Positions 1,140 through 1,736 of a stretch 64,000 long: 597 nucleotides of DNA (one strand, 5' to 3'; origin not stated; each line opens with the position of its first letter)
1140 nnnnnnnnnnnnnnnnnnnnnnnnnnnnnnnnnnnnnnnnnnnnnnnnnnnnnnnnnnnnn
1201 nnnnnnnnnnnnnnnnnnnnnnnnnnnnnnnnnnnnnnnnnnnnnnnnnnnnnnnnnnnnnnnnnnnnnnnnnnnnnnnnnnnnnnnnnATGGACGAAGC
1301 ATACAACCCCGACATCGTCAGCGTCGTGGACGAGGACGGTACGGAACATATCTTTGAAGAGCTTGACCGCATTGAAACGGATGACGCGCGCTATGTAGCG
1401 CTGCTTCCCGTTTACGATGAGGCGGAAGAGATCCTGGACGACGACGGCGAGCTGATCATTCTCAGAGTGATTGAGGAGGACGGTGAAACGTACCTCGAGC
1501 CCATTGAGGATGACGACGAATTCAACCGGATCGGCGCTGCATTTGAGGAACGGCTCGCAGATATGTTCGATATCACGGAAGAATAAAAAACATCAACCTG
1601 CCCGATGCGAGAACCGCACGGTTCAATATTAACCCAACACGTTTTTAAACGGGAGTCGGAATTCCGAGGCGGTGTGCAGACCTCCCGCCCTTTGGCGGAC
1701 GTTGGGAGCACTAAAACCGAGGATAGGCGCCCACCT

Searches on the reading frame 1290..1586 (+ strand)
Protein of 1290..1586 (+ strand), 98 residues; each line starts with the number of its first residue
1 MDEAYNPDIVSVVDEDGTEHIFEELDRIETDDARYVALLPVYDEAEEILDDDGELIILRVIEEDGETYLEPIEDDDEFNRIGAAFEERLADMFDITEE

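Call 10: find_encoding_contigs(protein=window:1290-1586:+, flank=10000, max_places=10)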
Protein window:1290-1586:+ (98 aa): 21 contigs read that carry it; 10 places shown.
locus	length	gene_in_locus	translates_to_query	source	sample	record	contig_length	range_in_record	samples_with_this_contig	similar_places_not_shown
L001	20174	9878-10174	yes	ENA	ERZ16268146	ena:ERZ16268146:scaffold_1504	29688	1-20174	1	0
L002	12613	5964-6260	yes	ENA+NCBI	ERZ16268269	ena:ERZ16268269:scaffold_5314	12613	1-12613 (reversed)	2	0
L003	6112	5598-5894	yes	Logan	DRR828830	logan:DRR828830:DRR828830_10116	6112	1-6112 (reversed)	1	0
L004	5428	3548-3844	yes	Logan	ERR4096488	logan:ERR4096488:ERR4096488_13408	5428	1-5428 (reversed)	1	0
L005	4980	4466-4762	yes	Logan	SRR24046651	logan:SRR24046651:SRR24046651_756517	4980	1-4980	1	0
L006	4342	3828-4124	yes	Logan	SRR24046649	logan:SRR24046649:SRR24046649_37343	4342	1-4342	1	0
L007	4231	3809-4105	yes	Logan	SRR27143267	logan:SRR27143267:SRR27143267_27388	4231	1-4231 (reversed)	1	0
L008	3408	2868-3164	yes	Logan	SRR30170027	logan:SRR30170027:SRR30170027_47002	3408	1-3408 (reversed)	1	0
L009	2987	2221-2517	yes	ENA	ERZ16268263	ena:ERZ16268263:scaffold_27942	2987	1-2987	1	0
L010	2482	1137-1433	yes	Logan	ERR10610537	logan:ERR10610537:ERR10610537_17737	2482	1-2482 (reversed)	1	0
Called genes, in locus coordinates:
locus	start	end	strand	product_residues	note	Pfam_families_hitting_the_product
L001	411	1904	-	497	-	PF13240:Zn_Ribbon_1 (weak), PF08305:NPCBM (faint)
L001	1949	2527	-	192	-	PF12773:DZR, PF13240:Zn_Ribbon_1 (weak), PF13248:Zn_ribbon_3 (weak), PF17032:Zn_ribbon_15 (faint)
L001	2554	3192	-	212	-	-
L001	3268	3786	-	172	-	PF14018:DUF4234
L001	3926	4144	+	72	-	PF13443:HTH_26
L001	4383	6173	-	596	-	PF17297:PEPCK_N, PF00821:PEPCK_GTP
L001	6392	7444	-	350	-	PF00814:TsaD, PF22521:HypF_C_2 (weak)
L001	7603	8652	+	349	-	PF00722:Glyco_hydro_16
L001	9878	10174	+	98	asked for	PF06949:DUF1292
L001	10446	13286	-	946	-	PF00005:ABC_tran (faint), PF02463:SMC_N (faint), PF03193:RsgA_GTPase (faint), PF13191:AAA_16 (faint), PF13304:AAA_21 (faint), PF13555:AAA_29 (faint), PF17760:UvrA_inter, PF17755:UvrA_DNA-bind, +1 more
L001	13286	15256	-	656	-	PF04851:ResIII, PF17757:UvrB_inter, PF27431:UvrB_3rd, PF00271:Helicase_C, PF12344:UvrB, PF02151:UVR (weak)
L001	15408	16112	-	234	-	PF20582:UPF0758_N (weak), PF04002:RadC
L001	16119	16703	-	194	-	PF00156:Pribosyltran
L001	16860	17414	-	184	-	-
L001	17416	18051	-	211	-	PF00226:DnaJ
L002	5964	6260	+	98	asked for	PF06949:DUF1292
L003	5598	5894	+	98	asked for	PF06949:DUF1292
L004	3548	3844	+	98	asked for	PF06949:DUF1292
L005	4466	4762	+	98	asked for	PF06949:DUF1292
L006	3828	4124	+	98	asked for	PF06949:DUF1292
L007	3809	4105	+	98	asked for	PF06949:DUF1292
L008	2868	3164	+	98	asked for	PF06949:DUF1292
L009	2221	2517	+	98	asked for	PF06949:DUF1292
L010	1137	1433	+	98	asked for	PF06949:DUF1292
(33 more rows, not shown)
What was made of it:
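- Checked: Gene callers called nothing there on the 10 near-identical contigs (call 10).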

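Call 11: search_protein_families(library=pfam, proteins=[window:1290-1586:+], max_evalue=1)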
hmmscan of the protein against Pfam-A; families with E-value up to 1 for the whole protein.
window:1290-1586:+ (98 aa): 2 families
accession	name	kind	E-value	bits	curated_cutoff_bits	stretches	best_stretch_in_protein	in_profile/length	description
PF06949.16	DUF1292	-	1.2e-20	74.5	24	1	15-90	1-75/75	Protein of unknown function (DUF1292)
PF07131.17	DUF1382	-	0.021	15.4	27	1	71-97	30-56/60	Protein of unknown function (DUF1382)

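Call 20: find_homologous_proteins(query=window:1290-1586:+, max_evalue=1e-10)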
Query window:1290-1586:+ (98 aa): 2693 proteins with E <= 1e-10 among 2710 candidates; the best 120 are listed.
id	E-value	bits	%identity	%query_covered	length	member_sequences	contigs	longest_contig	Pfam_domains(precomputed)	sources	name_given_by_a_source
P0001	2.1e-52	193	100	100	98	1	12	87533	PF06949.17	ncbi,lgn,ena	-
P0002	8.8e-51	188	97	100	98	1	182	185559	PF06949.17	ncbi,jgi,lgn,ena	-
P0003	1.2e-50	188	97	100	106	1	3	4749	PF06949.17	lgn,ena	-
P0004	1.2e-50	188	97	100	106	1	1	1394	PF06949.17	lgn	-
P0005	1.9e-50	187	96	100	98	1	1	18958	PF06949.17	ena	-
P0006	2.3e-50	187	96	100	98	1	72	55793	PF06949.17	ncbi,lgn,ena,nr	ncbi:MAG TPA: DUF1292 domain-containing protein [Candidatus Fimenecus stercoravium]|nr:DUF1292 domai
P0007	2.3e-50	187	96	100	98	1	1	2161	PF06949.17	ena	-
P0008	2.3e-50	187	96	100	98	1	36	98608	PF06949.17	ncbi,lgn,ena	-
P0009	2.6e-50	187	96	100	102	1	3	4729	PF06949.17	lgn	-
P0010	2.9e-50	186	96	100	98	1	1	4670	PF06949.17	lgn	-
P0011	4.2e-50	186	95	100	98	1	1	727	PF06949.17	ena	-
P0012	4.2e-50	186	96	100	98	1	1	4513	PF06949.17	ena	-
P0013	4.5e-50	186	96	100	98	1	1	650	PF06949.17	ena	-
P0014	5.6e-50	185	96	100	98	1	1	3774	PF06949.17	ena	-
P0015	6.9e-50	185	95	100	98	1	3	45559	PF06949.17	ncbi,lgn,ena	-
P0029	7.1e-45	169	89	100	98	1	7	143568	PF06949.17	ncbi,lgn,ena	-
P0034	1.1e-44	169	88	100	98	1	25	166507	PF06949.17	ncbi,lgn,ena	-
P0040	2.8e-44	167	87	100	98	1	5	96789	PF06949.17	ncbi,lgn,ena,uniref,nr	ncbi:MAG TPA: DUF1292 domain-containing protein [Candidatus Fimenecus excrementigallinarum]|uniref:U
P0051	8.3e-44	166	87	100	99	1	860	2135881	PF06949.17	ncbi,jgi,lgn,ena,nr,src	ncbi:MAG TPA: DUF1292 domain-containing protein [Candidatus Fimenecus excrementavium]|jgi:uncharacte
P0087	3.6e-43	164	83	100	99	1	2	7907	PF06949.17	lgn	-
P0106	8.8e-43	162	84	98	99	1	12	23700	PF06949.17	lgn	-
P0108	9.1e-43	162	85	99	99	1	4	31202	PF06949.17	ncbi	-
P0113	1.6e-42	162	84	99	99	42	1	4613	PF06949.17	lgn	-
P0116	1.8e-42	161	85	98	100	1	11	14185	PF06949.17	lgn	-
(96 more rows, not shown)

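Call 21: find_encoding_contigs(protein=P0051, flank=6000, max_places=4)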
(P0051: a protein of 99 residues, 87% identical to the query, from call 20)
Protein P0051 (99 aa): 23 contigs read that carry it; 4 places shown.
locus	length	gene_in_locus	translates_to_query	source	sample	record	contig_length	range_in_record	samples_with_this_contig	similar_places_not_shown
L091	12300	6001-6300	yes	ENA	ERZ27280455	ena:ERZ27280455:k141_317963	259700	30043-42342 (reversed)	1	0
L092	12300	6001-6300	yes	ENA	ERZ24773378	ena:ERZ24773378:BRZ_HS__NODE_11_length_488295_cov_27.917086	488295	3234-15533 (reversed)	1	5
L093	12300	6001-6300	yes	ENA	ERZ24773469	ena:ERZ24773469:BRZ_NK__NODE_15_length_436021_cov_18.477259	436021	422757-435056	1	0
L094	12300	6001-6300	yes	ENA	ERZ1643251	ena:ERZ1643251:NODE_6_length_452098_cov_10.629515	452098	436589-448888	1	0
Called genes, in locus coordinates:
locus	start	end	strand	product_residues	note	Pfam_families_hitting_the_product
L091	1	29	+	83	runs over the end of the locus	PF12844:HTH_19, PF01381:HTH_3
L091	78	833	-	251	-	PF02535:Zip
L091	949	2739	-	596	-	PF17297:PEPCK_N, PF00821:PEPCK_GTP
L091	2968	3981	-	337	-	PF00814:TsaD, PF22521:HypF_C_2 (weak)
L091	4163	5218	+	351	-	PF00722:Glyco_hydro_16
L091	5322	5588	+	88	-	-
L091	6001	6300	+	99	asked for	PF06949:DUF1292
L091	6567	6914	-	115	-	PF00903:Glyoxalase (weak), PF18029:Glyoxalase_6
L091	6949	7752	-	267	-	PF08379:Bact_transglu_N, PF01841:Transglut_core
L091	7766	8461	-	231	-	PF04168:Alpha-E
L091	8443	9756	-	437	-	PF04174:CP_ATPgrasp_1, PF14403:CP_ATPgrasp_2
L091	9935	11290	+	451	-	PF01554:MatE, PF01943:Polysacc_synt (weak), PF01554:MatE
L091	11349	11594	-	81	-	-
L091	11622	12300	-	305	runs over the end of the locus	PF01936:NYN, PF12872:OST-HTH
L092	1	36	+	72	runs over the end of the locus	PF12844:HTH_19, PF01381:HTH_3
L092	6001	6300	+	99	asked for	PF06949:DUF1292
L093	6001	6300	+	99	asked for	PF06949:DUF1292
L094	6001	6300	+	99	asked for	PF06949:DUF1292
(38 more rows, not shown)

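Call 22: find_encoding_contigs(protein=P0040, flank=6000, max_places=3)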
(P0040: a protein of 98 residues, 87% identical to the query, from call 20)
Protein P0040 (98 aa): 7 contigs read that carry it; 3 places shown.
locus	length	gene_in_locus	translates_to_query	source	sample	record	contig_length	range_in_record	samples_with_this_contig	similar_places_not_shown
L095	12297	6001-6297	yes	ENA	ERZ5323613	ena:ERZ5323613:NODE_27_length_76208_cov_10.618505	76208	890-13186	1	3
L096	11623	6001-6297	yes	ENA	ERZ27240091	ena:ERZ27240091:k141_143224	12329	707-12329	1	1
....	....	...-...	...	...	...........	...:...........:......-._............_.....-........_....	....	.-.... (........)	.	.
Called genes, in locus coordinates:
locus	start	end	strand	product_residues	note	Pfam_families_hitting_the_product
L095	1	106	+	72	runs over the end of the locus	PF13443:HTH_26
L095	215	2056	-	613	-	PF17297:PEPCK_N, PF00821:PEPCK_GTP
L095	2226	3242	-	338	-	PF02543:Carbam_trans_N (faint), PF00814:TsaD, PF22521:HypF_C_2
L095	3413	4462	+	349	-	PF00722:Glyco_hydro_16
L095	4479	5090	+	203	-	PF07081:DUF1349, PF17851:GH43_C2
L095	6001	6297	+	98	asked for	PF06949:DUF1292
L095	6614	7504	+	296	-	PF00126:HTH_1, PF03466:LysR_substrate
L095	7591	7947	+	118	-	PF13411:MerR_1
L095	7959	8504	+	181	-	PF01613:Flavin_Reduct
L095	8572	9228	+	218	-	PF03358:FMN_red (weak), PF12682:Flavodoxin_4, PF12724:Flavodoxin_5 (faint)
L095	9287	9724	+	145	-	PF07883:Cupin_2 (weak)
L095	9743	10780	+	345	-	PF00248:Aldo_ket_red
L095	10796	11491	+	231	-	PF02627:CMD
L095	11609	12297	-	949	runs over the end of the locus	PF00005:ABC_tran (faint), PF02463:SMC_N (faint), PF03193:RsgA_GTPase (faint), PF13191:AAA_16 (faint), PF13304:AAA_21 (faint), PF13555:AAA_29 (faint), PF17760:UvrA_inter, PF17755:UvrA_DNA-bind, +1 more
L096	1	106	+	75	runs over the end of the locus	PF13443:HTH_26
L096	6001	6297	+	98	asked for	PF06949:DUF1292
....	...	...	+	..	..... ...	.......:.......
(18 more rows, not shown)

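Call 23: find_encoding_contigs(protein=P0034, flank=6000, max_places=3)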
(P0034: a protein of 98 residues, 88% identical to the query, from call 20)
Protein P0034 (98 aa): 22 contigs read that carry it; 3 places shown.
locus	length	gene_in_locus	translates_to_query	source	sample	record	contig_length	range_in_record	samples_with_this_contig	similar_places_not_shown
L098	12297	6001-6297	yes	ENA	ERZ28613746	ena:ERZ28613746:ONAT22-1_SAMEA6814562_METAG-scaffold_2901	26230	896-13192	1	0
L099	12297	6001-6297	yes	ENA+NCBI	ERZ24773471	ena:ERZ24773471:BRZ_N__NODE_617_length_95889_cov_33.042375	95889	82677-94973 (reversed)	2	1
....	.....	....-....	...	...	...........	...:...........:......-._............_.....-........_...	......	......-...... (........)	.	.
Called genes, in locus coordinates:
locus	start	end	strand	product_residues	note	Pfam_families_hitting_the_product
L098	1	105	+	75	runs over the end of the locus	PF13443:HTH_26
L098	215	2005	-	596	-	PF17297:PEPCK_N, PF00821:PEPCK_GTP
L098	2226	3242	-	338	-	PF02543:Carbam_trans_N (faint), PF00814:TsaD, PF22521:HypF_C_2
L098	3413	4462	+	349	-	PF00722:Glyco_hydro_16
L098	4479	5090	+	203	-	PF07081:DUF1349, PF17851:GH43_C2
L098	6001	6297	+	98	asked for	PF06949:DUF1292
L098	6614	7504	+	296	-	PF00126:HTH_1, PF03466:LysR_substrate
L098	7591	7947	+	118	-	PF13411:MerR_1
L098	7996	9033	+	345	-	PF00248:Aldo_ket_red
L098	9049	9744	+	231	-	PF02627:CMD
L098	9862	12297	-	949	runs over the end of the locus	PF00005:ABC_tran (faint), PF02463:SMC_N (faint), PF03193:RsgA_GTPase (faint), PF13191:AAA_16 (faint), PF13304:AAA_21 (faint), PF13555:AAA_29 (faint), PF17760:UvrA_inter, PF17755:UvrA_DNA-bind, +1 more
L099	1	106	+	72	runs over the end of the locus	PF13443:HTH_26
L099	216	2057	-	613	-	PF17297:PEPCK_N, PF00821:PEPCK_GTP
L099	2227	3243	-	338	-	PF02543:Carbam_trans_N (faint), PF00814:TsaD, PF22521:HypF_C_2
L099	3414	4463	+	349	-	PF00722:Glyco_hydro_16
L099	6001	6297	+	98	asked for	PF06949:DUF1292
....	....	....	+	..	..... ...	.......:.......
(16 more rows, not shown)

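Call 27: find_encoding_contigs(protein=P0087, flank=3000, max_places=2)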
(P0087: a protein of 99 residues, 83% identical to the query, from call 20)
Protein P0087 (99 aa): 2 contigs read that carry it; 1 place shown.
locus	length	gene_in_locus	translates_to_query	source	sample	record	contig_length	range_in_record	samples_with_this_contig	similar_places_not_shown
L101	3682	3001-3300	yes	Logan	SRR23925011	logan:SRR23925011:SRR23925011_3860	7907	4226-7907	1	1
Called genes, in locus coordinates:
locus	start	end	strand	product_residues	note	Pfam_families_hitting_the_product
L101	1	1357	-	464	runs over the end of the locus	PF00860:Xan_ur_permease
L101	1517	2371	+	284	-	PF01263:Aldose_epim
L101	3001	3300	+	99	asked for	PF06949:DUF1292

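Call 28: find_encoding_contigs(protein=P0106, flank=3000, max_places=2)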
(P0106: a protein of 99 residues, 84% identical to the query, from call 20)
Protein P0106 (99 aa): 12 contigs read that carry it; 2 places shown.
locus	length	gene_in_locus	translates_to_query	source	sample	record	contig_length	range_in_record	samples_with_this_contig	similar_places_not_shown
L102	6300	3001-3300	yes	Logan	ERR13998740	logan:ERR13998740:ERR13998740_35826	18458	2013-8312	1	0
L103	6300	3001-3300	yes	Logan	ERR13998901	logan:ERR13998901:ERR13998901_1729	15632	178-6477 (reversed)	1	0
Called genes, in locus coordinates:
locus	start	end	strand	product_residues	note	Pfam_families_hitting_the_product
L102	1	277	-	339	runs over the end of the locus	PF00814:TsaD, PF22521:HypF_C_2 (weak)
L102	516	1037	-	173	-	PF00583:Acetyltransf_1, PF13508:Acetyltransf_7, PF08445:FR47 (faint), PF13673:Acetyltransf_10 (faint)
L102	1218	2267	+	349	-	PF00722:Glyco_hydro_16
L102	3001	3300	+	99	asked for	PF06949:DUF1292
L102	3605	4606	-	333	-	PF00404:Dockerin_1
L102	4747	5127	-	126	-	PF18029:Glyoxalase_6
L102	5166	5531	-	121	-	PF01325:Fe_dep_repress, PF12802:MarR_2 (weak), PF02742:Fe_dep_repr_C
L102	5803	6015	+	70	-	PF04023:FeoA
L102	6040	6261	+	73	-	PF04023:FeoA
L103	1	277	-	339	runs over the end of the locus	PF00814:TsaD, PF22521:HypF_C_2 (weak)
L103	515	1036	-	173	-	PF00583:Acetyltransf_1, PF13508:Acetyltransf_7, PF08445:FR47 (faint), PF13673:Acetyltransf_10 (faint)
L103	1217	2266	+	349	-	PF00722:Glyco_hydro_16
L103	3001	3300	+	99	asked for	PF06949:DUF1292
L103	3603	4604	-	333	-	PF00404:Dockerin_1 (weak)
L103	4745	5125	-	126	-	PF18029:Glyoxalase_6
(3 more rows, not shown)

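Call 29: find_encoding_contigs(protein=P0029, flank=3000, max_places=2)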
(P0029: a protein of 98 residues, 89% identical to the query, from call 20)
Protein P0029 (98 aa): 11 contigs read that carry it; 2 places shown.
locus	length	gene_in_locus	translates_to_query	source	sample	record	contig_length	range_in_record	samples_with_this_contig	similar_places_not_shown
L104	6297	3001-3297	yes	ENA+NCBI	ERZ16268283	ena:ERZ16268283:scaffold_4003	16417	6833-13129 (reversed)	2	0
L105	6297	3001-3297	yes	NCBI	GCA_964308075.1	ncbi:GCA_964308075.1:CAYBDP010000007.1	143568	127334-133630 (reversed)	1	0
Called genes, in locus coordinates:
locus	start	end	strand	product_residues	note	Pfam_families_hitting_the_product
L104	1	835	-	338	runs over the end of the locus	PF02543:Carbam_trans_N (faint), PF00814:TsaD, PF22521:HypF_C_2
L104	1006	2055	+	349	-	PF00722:Glyco_hydro_16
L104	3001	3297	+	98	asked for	PF06949:DUF1292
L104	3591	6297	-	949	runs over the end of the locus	PF00005:ABC_tran (faint), PF02463:SMC_N (faint), PF03193:RsgA_GTPase (faint), PF13191:AAA_16 (faint), PF13304:AAA_21 (faint), PF13555:AAA_29 (faint), PF17760:UvrA_inter, PF17755:UvrA_DNA-bind, +1 more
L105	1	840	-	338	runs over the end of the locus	PF02543:Carbam_trans_N (faint), PF00814:TsaD, PF22521:HypF_C_2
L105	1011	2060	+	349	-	PF00722:Glyco_hydro_16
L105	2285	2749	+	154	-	-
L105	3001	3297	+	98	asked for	PF06949:DUF1292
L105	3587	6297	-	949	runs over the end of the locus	PF00005:ABC_tran (faint), PF02463:SMC_N (faint), PF03193:RsgA_GTPase (faint), PF13191:AAA_16 (faint), PF13304:AAA_21 (faint), PF13555:AAA_29 (faint), PF17760:UvrA_inter, PF17755:UvrA_DNA-bind, +1 more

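Call 64: find_encoding_contigs(protein=P0113, flank=2500, max_places=2)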
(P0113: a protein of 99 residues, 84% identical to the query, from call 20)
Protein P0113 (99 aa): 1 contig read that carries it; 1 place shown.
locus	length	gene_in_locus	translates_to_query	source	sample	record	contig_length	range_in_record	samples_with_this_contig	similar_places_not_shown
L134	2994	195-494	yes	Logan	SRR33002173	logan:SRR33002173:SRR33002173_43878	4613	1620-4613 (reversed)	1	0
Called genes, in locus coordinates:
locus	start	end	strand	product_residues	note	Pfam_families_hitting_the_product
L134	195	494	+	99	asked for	PF06949:DUF1292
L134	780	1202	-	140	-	PF18029:Glyoxalase_6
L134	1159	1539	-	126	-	-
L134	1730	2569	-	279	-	PF08379:Bact_transglu_N, PF01841:Transglut_core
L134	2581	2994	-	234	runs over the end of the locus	PF04168:Alpha-E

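Call 65: find_encoding_contigs(protein=P0116, flank=2500, max_places=2)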
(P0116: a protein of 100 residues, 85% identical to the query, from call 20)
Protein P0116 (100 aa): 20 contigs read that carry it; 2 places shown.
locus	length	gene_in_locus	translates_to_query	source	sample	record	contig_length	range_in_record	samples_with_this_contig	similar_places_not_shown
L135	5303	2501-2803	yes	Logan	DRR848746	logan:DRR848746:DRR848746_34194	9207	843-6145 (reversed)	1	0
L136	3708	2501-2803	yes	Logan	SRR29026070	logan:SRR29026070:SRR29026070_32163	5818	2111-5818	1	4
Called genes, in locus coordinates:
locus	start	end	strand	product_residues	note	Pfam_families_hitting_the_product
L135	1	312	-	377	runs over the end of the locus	PF00814:TsaD, PF22521:HypF_C_2 (weak)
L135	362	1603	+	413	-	PF00817:IMS, PF11799:IMS_C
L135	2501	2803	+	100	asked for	PF06949:DUF1292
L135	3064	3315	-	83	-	PF21645:FakA-like_M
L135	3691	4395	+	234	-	PF01980:TrmO_N, PF18389:TrmO_C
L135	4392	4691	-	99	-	PF13560:HTH_31, PF12844:HTH_19, PF13443:HTH_26 (weak), PF01381:HTH_3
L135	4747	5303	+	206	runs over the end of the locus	PF11611:DUF4352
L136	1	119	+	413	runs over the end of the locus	PF00817:IMS, PF11799:IMS_C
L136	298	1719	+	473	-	PF00224:PK, PF02887:PK_C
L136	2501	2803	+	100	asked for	PF06949:DUF1292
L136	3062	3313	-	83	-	PF21645:FakA-like_M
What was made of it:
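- On Leader-peptide attenuator: The next gene is convergent in every lineage and differs between them (calls 10, 22, 27, 28, 65).
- The next gene is always convergent and differs between lineages (calls 10, 22, 27, 28, 65).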

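Call 66: find_encoding_contigs(protein=P0108, flank=2500, max_places=2)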
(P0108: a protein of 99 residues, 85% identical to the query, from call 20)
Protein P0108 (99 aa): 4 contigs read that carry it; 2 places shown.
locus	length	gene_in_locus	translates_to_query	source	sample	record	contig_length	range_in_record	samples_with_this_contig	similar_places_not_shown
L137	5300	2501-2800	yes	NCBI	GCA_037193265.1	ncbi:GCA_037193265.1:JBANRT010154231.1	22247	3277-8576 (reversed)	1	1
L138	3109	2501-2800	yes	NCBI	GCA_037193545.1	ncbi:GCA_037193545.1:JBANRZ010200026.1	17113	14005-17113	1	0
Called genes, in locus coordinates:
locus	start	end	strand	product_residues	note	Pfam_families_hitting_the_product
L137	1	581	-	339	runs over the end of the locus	PF00814:TsaD, PF22521:HypF_C_2 (weak)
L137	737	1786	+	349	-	PF00722:Glyco_hydro_16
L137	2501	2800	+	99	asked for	PF06949:DUF1292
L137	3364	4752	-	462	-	PF01546:Peptidase_M20, PF07687:M20_dimer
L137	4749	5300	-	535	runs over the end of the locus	PF07690:MFS_1, PF13347:MFS_2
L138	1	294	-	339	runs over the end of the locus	PF00814:TsaD, PF22521:HypF_C_2 (weak)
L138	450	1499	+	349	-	PF00722:Glyco_hydro_16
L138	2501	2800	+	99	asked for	PF06949:DUF1292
